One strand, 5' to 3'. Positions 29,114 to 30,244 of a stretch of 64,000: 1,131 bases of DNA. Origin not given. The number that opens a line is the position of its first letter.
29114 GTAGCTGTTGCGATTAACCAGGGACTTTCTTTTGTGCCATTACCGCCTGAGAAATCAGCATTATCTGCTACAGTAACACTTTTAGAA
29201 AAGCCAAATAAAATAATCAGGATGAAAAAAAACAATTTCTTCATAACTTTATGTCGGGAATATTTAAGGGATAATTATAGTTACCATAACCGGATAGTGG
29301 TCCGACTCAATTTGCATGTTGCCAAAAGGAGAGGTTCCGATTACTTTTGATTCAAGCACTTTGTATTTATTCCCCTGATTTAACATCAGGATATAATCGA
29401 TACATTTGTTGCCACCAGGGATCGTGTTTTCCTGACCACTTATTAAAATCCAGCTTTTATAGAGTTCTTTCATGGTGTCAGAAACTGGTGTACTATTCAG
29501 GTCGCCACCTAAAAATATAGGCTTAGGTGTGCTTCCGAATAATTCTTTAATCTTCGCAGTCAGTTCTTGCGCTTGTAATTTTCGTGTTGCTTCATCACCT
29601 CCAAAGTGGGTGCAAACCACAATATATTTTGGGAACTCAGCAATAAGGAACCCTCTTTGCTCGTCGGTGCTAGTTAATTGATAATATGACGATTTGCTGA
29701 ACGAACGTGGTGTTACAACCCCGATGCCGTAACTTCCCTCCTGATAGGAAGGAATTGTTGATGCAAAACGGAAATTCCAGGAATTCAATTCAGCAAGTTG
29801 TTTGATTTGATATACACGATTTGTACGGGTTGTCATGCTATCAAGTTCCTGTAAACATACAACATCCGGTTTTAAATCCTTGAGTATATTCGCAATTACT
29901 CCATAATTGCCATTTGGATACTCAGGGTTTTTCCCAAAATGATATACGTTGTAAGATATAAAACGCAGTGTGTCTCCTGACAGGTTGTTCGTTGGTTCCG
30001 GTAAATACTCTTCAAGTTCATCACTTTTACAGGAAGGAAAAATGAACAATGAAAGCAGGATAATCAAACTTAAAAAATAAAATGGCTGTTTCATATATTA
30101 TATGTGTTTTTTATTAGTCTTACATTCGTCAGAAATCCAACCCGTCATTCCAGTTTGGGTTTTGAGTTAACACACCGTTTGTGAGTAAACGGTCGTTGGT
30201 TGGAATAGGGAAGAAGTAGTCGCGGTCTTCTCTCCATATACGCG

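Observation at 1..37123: Twin PULs that look built to degrade a glycosylated glycerol-phosphate polymer (candidate teichoic-acid utilisation locus)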

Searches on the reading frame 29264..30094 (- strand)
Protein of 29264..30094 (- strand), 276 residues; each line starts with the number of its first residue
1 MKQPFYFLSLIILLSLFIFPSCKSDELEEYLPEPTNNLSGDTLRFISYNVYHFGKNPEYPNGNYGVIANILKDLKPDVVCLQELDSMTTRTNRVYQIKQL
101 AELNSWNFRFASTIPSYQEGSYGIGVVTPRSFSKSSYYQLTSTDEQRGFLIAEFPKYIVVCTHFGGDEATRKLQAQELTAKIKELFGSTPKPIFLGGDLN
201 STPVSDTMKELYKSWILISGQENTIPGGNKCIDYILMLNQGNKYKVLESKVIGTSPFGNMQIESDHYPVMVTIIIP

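Call 4: search_protein_families(library=pfam, proteins=[window:29264-30094:-])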
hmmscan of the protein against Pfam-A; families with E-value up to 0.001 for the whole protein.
window:29264-30094:- (276 aa): 1 family
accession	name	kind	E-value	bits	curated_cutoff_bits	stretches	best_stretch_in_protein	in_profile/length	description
PF03372.29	Exo_endo_phos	-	1.9e-17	64.2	24.5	1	46-236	1-201/225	Endonuclease/Exonuclease/phosphatase family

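Call 11: search_solved_structures(query=window:29264-30094:-, max_evalue=0.01)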
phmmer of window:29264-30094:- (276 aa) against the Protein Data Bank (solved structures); distinct sequences matched with E-value up to 0.01: 29.
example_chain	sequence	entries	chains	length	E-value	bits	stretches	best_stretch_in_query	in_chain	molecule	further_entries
6w2p_A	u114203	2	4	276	4.6e-05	26.2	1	71-201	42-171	DNA-(apurinic or apyrimidinic site) lyase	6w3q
9dp3_A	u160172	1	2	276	5.1e-05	26.1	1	71-201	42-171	DNA repair nuclease/redox regulator APEX1, mitochondrial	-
5wn3_A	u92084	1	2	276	6.1e-05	25.8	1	71-201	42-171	DNA-(apurinic or apyrimidinic site) lyase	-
6w4i_A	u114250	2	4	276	6.2e-05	25.8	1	71-201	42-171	DNA-(apurinic or apyrimidinic site) lyase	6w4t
5wn0_A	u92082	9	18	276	6.2e-05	25.8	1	71-201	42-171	DNA-(apurinic or apyrimidinic site) lyase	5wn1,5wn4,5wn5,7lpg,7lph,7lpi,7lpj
7mev_A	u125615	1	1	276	6.3e-05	25.8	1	71-201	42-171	DNA-(apurinic or apyrimidinic site) endonuclease, mitochondrial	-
9dp1_A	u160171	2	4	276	6.5e-05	25.7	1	71-201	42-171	DNA repair nuclease/redox regulator APEX1, mitochondrial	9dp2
9dp4_A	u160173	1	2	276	6.7e-05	25.7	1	71-201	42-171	DNA repair nuclease/redox regulator APEX1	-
4qh9_A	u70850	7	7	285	6.7e-05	25.7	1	71-201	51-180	DNA-(apurinic or apyrimidinic site) lyase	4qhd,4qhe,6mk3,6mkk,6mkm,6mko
6boq_A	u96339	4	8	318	9e-05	25.3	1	71-201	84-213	DNA-(apurinic or apyrimidinic site) lyase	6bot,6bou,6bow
6w3u_A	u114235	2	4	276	0.00011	25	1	71-201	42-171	DNA-(apurinic or apyrimidinic site) lyase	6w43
6w0q_A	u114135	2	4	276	0.00011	25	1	71-201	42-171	DNA-(apurinic or apyrimidinic site) lyase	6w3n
5cfg_A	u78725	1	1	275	0.00011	24.9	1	71-201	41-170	DNA-(apurinic or apyrimidinic site) lyase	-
6p94_A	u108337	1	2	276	0.00012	24.9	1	71-201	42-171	DNA-(apurinic or apyrimidinic site) lyase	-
5dff_A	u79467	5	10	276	0.00012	24.9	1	71-201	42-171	DNA-(apurinic or apyrimidinic site) lyase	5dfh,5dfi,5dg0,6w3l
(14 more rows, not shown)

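Call 28: search_protein_families(library=ncbifam, proteins=[window:29264-30094:-], max_evalue=0.01)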
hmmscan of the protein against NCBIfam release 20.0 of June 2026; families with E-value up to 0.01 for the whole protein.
window:29264-30094:- (276 aa): 5 families
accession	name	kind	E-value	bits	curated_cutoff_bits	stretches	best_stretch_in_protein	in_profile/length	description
TIGR00633.1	xth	equivalog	1.4e-06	28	99.05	1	44-203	2-154/255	exodeoxyribonuclease III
TIGR00195.1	exoDNase_III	equivalog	1.8e-05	24.5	182.55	1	67-203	18-151/254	exodeoxyribonuclease III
NF045851.1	mem_nucl_MnuA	subfamily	7.9e-05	22.8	185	1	46-113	2-72/317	MnuA family membrane nuclease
NF003842.0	PRK05421.1-4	equivalog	9.9e-05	21.8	144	1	33-201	22-187/259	endonuclease/exonuclease/phosphatase family protein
NF011787.0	PRK15251.1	equivalog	0.0037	16.5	189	1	173-271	165-268/271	cytolethal distending toxin subunit B family protein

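Call 39: find_homologous_proteins(query=window:29264-30094:-, max_evalue=0.00001)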
Query window:29264-30094:- (276 aa): 187 proteins with E <= 0.00001 among 781 candidates; the best 120 are listed.
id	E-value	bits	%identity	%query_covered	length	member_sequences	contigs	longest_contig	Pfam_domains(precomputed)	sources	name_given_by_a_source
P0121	5.3e-184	628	100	100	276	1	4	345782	PF03372.30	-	-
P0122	1.1e-179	614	97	100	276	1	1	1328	PF03372.30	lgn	-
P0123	5.9e-179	611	97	100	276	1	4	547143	PF03372.30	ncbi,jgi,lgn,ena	jgi:endonuclease/exonuclease/phosphatase family metal-dependent hydrolase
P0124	7.0e-179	611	96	100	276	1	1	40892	PF03372.30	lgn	-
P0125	2.5e-178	609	97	100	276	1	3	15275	PF03372.30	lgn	-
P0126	3.1e-177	606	96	100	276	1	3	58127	PF03372.30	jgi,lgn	-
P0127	3.9e-163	559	90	100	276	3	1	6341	PF03372.30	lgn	-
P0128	3.6e-157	540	83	100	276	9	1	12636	PF03372.30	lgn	-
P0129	9.2e-139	480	75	100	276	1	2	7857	PF03372.30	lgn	-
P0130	6.4e-128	444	71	100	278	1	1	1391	PF03372.30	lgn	-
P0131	3.2e-127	442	72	96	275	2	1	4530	PF03372.30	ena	-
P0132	2.1e-118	413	67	97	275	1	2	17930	PF03372.30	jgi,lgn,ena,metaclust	metaclust:\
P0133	2.1e-117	409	66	97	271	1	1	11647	PF03372.30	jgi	jgi:endonuclease/exonuclease/phosphatase family metal-dependent hydrolase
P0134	9.1e-114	398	66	100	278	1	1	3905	PF03372.30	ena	-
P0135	1.3e-105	371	68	88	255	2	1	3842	PF03372.30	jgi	jgi:endonuclease/exonuclease/phosphatase family metal-dependent hydrolase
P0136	5.4e-100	352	64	87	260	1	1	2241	PF03372.30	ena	-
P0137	6.6e-100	352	60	100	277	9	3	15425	PF03372.30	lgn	-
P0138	2.0e-97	344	66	85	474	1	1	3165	PF03372.30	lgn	-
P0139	3.6e-93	330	56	93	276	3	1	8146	PF03372.30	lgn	-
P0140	8.3e-89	316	87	57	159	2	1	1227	PF03372.30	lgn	-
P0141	2.2e-83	298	59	85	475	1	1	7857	PF03372.30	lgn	-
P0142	6.7e-83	296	59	85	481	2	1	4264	PF03372.30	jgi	-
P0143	4.1e-82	294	56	83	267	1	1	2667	PF03372.30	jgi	jgi:endonuclease/exonuclease/phosphatase family metal-dependent hydrolase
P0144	2.1e-80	288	54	85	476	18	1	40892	PF03372.30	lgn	-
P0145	1.7e-77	279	54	86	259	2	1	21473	PF03372.30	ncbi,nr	ncbi:MAG: endonuclease/exonuclease/phosphatase family protein [Dysgonamonadaceae bacterium]|nr:endon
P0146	1.1e-76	276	53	85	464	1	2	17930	PF03372.30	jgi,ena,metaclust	metaclust:\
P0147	1.1e-76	276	48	100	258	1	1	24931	PF03372.30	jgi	jgi:endonuclease/exonuclease/phosphatase family metal-dependent hydrolase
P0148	1.4e-75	272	54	85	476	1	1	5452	PF03372.30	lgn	-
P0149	1.9e-72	262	51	86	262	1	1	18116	PF03372.30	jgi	jgi:endonuclease/exonuclease/phosphatase family metal-dependent hydrolase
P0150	1.0e-71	260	51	86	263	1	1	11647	PF03372.30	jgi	jgi:endonuclease/exonuclease/phosphatase family metal-dependent hydrolase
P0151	7.1e-41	159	39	86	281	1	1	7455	PF03372.30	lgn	-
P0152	8.8e-37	145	37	84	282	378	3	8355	PF03372.30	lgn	-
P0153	6.7e-36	142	38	83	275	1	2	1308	PF03372.30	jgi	jgi:endonuclease/exonuclease/phosphatase family metal-dependent hydrolase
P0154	9.9e-36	142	37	84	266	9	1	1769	PF03372.30,PF22669.3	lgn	-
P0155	3.6e-35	140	38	84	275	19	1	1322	PF03372.30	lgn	-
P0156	1.3e-34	138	37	92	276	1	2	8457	PF03372.30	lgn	-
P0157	6.9e-34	136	38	84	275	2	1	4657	PF03372.30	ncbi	-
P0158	3.7e-33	133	34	84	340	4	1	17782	PF03372.30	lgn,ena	-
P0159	1.9e-31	128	37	83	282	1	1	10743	PF03372.30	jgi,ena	-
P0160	4.9e-31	126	34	94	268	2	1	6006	PF03372.30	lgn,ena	-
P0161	3.7e-30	123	36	84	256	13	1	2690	PF03372.30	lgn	-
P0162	2.0e-29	121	31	96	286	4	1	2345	PF03372.30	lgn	-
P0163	3.4e-29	120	31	100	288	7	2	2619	PF03372.30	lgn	-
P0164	8.3e-29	119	30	96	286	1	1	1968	PF03372.30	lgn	-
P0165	1.2e-28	118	30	96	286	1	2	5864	PF03372.30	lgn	-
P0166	2.1e-28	118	33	85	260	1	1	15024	PF03372.30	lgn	-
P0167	4.2e-28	117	30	99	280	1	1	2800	PF03372.30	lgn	-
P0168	5.0e-28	116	38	85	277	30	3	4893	PF03372.30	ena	-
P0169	5.4e-28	116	30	99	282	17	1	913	PF03372.30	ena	-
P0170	5.7e-28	116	34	84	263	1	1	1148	PF03372.30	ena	-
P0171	5.8e-28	116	30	96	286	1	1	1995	PF03372.30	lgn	-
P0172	1.0e-27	115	35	84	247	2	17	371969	PF03372.30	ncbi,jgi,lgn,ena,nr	ncbi:MAG: endonuclease [Mediterranea massiliensis]|nr:endonuclease [Mediterranea massiliensis]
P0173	1.8e-27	115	36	84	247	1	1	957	PF03372.30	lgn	-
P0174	2.3e-27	114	34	95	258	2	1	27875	PF03372.30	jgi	jgi:endonuclease/exonuclease/phosphatase family metal-dependent hydrolase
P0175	2.3e-27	114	35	87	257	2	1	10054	PF03372.30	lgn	-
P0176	2.3e-27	114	29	97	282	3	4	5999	PF03372.30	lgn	-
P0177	2.5e-27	114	37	77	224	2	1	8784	PF03372.30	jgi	jgi:endonuclease/exonuclease/phosphatase family metal-dependent hydrolase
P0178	3.1e-27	114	37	76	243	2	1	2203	PF03372.30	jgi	-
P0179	3.9e-27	113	37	83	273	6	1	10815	PF03372.30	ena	-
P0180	4.0e-27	113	35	92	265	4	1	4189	PF03372.30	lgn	-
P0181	4.7e-27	113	32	84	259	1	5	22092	PF03372.30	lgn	-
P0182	5.6e-27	113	31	97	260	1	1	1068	PF03372.30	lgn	-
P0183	6.4e-27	113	30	84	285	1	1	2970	PF03372.30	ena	-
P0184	6.8e-27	113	30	96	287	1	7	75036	PF03372.30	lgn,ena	-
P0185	8.2e-27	112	30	96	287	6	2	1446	PF03372.30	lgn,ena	-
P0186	8.4e-27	112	32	95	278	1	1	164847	PF03372.30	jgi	jgi:endonuclease/exonuclease/phosphatase family metal-dependent hydrolase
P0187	1.1e-26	112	30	96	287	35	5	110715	PF03372.30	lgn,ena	-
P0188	1.5e-26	112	38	85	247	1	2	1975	PF03372.30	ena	-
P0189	1.5e-26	111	33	87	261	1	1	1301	PF03372.30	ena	-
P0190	1.8e-26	111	32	99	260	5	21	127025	PF03372.30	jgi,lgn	jgi:endonuclease/exonuclease/phosphatase family metal-dependent hydrolase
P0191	2.1e-26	111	33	96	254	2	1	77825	PF03372.30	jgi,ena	-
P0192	2.5e-26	111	34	96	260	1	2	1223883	PF03372.30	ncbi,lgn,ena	-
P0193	3.2e-26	110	34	84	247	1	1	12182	PF03372.30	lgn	-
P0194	3.7e-26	110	29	99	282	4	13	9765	PF03372.30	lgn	-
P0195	3.8e-26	110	29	84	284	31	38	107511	PF03372.30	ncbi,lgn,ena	-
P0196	3.9e-26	110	36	84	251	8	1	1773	PF03372.30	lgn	-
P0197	4.6e-26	110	30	84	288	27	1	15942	PF03372.30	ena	-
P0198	5.6e-26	110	31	84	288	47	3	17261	PF03372.30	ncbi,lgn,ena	-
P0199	6.1e-26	110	30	84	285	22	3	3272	PF03372.30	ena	-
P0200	7.8e-26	109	29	84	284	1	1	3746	PF03372.30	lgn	-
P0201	7.9e-26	109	37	84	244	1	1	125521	PF03372.30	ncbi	-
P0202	8.0e-26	109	29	84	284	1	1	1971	PF03372.30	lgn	-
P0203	1.3e-25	108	34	84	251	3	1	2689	PF03372.30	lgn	-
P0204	1.3e-25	108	34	84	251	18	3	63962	PF03372.30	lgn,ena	-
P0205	1.8e-25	108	34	85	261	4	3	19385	PF03372.30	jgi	jgi:endonuclease/exonuclease/phosphatase family metal-dependent hydrolase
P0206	2.5e-25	108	32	97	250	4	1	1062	PF03372.30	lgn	-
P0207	3.3e-25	107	33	83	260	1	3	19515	PF03372.30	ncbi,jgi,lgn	jgi:endonuclease/exonuclease/phosphatase family metal-dependent hydrolase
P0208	3.8e-25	107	35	84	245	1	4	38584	PF03372.30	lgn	-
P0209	4.5e-25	107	33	88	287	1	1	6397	PF03372.30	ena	-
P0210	4.9e-25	107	34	86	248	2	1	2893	PF03372.30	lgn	-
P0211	5.7e-25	106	34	84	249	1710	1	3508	PF03372.30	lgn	-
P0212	6.8e-25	106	36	85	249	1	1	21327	PF03372.30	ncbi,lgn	-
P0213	7.2e-25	106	33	98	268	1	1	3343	PF03372.30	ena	-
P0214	7.4e-25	106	33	84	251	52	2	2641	PF03372.30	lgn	-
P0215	9.6e-25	106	34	83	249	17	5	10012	PF03372.30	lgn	-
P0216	1.0e-24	106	35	84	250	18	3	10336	PF03372.30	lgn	-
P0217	1.1e-24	105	36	84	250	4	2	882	PF03372.30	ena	-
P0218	1.1e-24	105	34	84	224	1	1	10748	PF03372.30,PF23226.2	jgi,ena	-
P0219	1.1e-24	105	35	88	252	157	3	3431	PF03372.30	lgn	-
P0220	1.1e-24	105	34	84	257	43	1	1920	PF03372.30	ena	-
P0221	1.4e-24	105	34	84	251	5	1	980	PF03372.30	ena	-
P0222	3.2e-24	104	35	77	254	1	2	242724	PF03372.30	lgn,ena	-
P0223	3.8e-24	104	35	87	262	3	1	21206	PF03372.30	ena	-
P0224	4.0e-24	104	34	77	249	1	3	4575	PF03372.30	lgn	-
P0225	4.8e-24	103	35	86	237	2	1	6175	PF03372.30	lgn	-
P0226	5.1e-24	103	34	84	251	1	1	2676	PF03372.30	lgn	-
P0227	6.1e-24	103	32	84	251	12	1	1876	PF03372.30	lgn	-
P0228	7.5e-24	103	35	100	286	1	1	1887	PF03372.30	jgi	jgi:endonuclease/exonuclease/phosphatase family metal-dependent hydrolase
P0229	8.7e-24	102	35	87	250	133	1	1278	PF03372.30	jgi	jgi:endonuclease/exonuclease/phosphatase family metal-dependent hydrolase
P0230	8.9e-24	102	33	85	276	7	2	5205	PF03372.30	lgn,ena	-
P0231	1.1e-23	102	33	86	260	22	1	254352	PF03372.30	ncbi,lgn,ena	-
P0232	1.7e-23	101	34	87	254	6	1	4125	PF03372.30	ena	-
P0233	2.3e-23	101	34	84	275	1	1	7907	PF03372.30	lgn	-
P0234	3.5e-23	100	33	84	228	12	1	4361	PF03372.30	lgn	-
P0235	3.7e-23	100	33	86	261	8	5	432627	PF03372.30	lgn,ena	-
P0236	4.7e-23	100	32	88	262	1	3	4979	PF03372.30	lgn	-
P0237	6.0e-23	100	34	84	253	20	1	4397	PF03372.30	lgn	-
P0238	6.8e-23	100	34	70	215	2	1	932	PF03372.30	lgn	-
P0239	7.0e-23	99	31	92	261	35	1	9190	PF03372.30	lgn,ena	-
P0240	7.8e-23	99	34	86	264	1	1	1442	PF03372.30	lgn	-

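Call 41: find_encoding_contigs(protein=P0132, flank=10000, max_places=2)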
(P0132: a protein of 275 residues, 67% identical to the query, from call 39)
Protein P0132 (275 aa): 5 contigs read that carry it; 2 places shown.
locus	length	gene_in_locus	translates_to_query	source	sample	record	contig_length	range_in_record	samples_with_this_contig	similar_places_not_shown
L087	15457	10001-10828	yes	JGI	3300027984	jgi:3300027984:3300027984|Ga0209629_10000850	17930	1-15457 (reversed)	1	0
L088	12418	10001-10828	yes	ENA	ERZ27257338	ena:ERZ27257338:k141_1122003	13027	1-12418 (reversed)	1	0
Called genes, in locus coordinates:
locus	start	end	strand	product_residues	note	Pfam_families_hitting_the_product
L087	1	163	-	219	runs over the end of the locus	PF13884:Peptidase_S74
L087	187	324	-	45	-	-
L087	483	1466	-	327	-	PF01261:AP_endonuc_2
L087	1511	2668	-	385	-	PF01408:GFO_IDH_MocA, PF22725:GFO_IDH_MocA_C3, PF02894:GFO_IDH_MocA_C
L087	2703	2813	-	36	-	-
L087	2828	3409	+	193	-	PF04542:Sigma70_r2 (weak), PF08281:Sigma70_r4_2, PF04545:Sigma70_r4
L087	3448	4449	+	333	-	PF04773:FecR, PF16344:FecR_C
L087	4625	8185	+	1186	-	PF07660:STN (weak), PF16344:FecR_C (faint), PF13620:CarboxypepD_reg, PF13715:CarbopepD_reg_2, PF07715:Plug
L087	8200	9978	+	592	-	PF12771:SusD-like_2 (weak), PF14322:SusD-like_3 (weak), PF07980:SusD_RagB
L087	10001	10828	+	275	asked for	PF03372:Exo_endo_phos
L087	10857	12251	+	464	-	PF03372:Exo_endo_phos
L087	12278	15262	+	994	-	-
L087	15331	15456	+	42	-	?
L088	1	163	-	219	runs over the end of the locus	PF13884:Peptidase_S74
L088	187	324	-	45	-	-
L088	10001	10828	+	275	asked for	PF03372:Exo_endo_phos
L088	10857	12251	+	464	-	PF03372:Exo_endo_phos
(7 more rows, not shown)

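Call 42: find_encoding_contigs(protein=P0172, flank=10000, max_places=1)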
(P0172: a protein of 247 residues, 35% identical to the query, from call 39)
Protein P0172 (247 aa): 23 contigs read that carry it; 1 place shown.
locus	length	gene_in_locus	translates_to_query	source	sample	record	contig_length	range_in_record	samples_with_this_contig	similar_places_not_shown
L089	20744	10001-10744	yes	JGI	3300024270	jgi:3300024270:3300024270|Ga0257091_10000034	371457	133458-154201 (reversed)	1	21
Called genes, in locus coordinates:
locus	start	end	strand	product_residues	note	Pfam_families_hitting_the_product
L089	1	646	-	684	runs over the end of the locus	PF13567:DUF4131, PF03772:Competence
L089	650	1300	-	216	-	PF00834:Ribul_P_3_epim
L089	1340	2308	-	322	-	PF00551:Formyl_trans_N, PF02911:Formyl_trans_C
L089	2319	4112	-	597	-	PF00654:Voltage_CLC, PF00571:CBS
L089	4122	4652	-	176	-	PF01300:Sua5_yciO_yrdC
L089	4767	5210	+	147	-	PF13279:4HBT_2, PF03061:4HBT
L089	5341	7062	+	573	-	PF01368:DHH, PF02272:DHHA1, PF17768:RecJ_OB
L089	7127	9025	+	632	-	PF00270:DEAD, PF04851:ResIII (weak), PF00271:Helicase_C, PF16124:RecQ_Zn_bind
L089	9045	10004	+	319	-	PF01535:PPR (faint), PF12895:ANAPC3 (weak), PF13174:TPR_6 (faint), PF13176:TPR_7 (faint), PF13181:TPR_8 (faint), PF00515:TPR_1 (weak), PF07719:TPR_2 (weak), PF13414:TPR_11, +11 more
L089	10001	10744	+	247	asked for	PF03372:Exo_endo_phos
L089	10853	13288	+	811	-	PF13802:Gal_mutarotas_2, PF01055:Glyco_hydro_31_2nd, PF21365:Glyco_hydro_31_3rd, PF17137:DUF5110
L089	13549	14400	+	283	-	PF00800:PDT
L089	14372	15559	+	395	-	PF00155:Aminotran_1_2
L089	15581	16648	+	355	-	PF00793:DAHP_synth_1, PF01817:CM_2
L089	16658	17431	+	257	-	PF02153:PDH_N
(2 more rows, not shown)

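Call 43: find_encoding_contigs(protein=P0195, flank=10000, max_places=1)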
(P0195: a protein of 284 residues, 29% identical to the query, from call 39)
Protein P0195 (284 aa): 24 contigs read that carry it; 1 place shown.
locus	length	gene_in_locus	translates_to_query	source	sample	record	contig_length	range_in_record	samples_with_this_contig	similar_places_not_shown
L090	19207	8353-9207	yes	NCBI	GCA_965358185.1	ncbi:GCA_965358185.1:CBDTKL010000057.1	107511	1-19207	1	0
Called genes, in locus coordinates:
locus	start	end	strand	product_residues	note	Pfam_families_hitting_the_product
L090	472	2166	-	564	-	PF00485:PRK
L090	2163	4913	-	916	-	PF00005:ABC_tran (faint), PF02463:SMC_N (faint), PF13191:AAA_16 (faint), PF13555:AAA_29 (faint), PF20703:nSTAND1 (faint), PF17760:UvrA_inter, PF00684:DnaJ_CXXCXGXG (faint), PF17755:UvrA_DNA-bind, +1 more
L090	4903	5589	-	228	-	PF00753:Lactamase_B, PF12706:Lactamase_B_2 (weak)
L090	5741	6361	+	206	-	PF01712:dNK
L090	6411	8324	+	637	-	PF00501:AMP-binding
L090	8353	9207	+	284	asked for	PF03372:Exo_endo_phos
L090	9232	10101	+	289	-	PF03372:Exo_endo_phos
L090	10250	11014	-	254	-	PF00081:Sod_Fe_N, PF02777:Sod_Fe_C, PF00301:Rubredoxin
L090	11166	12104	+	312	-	PF12833:HTH_18, PF00165:HTH_AraC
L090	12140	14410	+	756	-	PF07715:Plug, PF00593:TonB_dep_Rec_b-barrel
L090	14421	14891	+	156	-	-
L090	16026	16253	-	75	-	-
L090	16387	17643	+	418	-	PF07690:MFS_1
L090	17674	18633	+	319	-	PF00480:ROK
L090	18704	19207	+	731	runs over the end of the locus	PF07715:Plug (weak), PF14905:OMP_b-brl_3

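Call 44: find_encoding_contigs(protein=P0123, flank=10000, max_places=1)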
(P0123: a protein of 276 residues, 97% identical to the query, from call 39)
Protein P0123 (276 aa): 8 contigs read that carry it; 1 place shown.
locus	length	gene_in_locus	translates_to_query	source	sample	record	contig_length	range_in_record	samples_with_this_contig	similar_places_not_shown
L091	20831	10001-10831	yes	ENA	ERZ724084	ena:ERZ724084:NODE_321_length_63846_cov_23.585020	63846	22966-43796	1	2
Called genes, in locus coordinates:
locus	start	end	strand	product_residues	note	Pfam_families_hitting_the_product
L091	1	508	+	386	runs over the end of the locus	PF00155:Aminotran_1_2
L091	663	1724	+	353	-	PF00793:DAHP_synth_1, PF01817:CM_2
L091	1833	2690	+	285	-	PF00106:adh_short, PF13561:adh_short_C2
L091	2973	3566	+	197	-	PF07638:Sigma70_ECF (weak), PF04542:Sigma70_r2, PF08281:Sigma70_r4_2, PF00196:GerE (weak), PF04545:Sigma70_r4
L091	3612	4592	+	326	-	PF04773:FecR, PF16344:FecR_C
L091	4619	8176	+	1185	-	PF07660:STN (weak), PF13620:CarboxypepD_reg, PF13715:CarbopepD_reg_2, PF07715:Plug, PF00593:TonB_dep_Rec_b-barrel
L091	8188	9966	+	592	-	PF12771:SusD-like_2 (faint), PF07980:SusD_RagB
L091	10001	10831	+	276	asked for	PF03372:Exo_endo_phos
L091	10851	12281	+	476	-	PF03372:Exo_endo_phos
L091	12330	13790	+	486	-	-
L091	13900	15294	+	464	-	PF01408:GFO_IDH_MocA, PF22725:GFO_IDH_MocA_C3 (weak), PF02894:GFO_IDH_MocA_C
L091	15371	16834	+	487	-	-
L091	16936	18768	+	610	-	PF02838:Glyco_hydro_20b, PF00728:Glyco_hydro_20, PF13287:Fn3_assoc, PF13290:CHB_HEX_C_1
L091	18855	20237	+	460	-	PF07690:MFS_1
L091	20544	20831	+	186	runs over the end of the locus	PF04542:Sigma70_r2, PF08281:Sigma70_r4_2, PF04545:Sigma70_r4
